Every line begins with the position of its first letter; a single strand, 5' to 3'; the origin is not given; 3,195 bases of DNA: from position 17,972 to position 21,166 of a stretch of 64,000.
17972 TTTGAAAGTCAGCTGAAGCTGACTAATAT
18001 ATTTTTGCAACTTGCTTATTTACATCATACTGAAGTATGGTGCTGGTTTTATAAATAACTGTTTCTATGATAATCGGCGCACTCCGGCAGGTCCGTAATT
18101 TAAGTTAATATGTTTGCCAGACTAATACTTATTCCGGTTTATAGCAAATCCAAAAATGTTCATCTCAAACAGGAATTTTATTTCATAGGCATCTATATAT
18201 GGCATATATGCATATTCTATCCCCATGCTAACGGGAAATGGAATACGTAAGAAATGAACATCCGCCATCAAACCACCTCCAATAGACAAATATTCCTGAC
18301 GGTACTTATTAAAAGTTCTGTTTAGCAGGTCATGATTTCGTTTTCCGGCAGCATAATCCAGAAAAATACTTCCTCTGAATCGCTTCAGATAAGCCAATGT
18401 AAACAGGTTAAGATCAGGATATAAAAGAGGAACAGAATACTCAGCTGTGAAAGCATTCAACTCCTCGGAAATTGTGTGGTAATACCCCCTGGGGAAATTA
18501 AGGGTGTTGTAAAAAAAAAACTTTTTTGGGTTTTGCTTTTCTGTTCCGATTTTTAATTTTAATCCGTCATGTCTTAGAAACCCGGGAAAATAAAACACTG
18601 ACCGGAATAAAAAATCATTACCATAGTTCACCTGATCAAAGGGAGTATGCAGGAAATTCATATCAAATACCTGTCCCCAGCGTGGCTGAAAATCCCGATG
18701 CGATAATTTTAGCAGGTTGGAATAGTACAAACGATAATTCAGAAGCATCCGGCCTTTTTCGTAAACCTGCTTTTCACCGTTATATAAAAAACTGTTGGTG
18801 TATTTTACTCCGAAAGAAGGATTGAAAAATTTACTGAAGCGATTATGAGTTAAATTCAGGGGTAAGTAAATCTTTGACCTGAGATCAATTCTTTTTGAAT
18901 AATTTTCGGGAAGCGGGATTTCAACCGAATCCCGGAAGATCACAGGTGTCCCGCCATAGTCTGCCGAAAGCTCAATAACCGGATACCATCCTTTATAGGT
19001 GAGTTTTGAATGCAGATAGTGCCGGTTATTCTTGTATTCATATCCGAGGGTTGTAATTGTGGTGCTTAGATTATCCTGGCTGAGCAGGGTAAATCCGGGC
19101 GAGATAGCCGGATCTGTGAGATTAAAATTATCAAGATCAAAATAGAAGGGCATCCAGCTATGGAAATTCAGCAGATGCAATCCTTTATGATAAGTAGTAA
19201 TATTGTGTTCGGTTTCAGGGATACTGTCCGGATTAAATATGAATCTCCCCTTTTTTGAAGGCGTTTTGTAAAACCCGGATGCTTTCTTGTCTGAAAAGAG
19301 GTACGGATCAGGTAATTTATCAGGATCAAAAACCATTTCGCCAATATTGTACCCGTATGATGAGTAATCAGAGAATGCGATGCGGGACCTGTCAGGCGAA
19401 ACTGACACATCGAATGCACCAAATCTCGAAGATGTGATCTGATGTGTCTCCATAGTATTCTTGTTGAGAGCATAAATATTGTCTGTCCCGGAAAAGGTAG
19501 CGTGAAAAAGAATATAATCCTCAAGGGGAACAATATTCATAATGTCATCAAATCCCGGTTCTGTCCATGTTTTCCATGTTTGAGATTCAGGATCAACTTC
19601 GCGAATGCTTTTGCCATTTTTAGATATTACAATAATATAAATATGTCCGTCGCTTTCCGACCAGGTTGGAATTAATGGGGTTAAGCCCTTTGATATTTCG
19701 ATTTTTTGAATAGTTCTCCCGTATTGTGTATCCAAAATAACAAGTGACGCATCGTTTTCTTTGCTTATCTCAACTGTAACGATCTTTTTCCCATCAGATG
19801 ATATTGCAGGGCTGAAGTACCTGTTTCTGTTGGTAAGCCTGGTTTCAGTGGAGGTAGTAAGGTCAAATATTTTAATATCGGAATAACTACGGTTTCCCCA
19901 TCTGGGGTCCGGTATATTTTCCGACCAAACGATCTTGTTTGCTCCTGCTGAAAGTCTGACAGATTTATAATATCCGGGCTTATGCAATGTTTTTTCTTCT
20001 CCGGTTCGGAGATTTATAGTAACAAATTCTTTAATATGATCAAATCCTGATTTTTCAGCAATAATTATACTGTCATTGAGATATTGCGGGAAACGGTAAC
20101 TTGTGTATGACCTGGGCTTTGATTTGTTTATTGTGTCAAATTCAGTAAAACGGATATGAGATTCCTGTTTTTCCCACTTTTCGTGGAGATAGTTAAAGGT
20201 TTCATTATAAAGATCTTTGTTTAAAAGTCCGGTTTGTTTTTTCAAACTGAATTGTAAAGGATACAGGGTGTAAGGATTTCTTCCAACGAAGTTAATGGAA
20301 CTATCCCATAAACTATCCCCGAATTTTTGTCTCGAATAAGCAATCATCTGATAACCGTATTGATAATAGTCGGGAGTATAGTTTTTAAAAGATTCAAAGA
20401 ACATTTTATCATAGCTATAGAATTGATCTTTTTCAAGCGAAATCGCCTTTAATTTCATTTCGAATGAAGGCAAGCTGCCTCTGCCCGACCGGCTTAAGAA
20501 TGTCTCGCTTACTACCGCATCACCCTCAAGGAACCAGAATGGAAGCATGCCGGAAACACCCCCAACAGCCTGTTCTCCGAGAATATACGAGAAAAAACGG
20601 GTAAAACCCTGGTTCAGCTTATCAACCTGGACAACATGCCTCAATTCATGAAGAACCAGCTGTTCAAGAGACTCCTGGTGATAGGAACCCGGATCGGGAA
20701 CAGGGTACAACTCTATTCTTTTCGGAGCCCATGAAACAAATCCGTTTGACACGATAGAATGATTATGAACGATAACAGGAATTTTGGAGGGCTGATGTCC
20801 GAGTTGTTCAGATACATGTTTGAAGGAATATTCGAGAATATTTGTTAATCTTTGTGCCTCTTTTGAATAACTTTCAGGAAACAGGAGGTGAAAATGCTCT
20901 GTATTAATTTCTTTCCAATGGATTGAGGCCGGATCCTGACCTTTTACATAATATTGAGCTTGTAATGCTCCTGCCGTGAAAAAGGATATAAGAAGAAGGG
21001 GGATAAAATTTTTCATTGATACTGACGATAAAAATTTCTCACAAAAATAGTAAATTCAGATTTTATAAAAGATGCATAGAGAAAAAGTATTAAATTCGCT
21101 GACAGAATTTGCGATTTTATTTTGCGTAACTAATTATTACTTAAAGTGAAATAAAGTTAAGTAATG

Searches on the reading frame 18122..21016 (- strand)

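Call 9: search_protein_families(library=pfam, proteins=[window:18122-21016:-])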
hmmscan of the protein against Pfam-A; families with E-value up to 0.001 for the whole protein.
window:18122-21016:- (964 aa): 1 family
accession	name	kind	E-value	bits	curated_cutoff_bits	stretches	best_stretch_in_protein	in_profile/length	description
PF07676.18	PD40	-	2e-05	24.9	20.9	0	392-413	2-24/38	WD40-like Beta Propeller Repeat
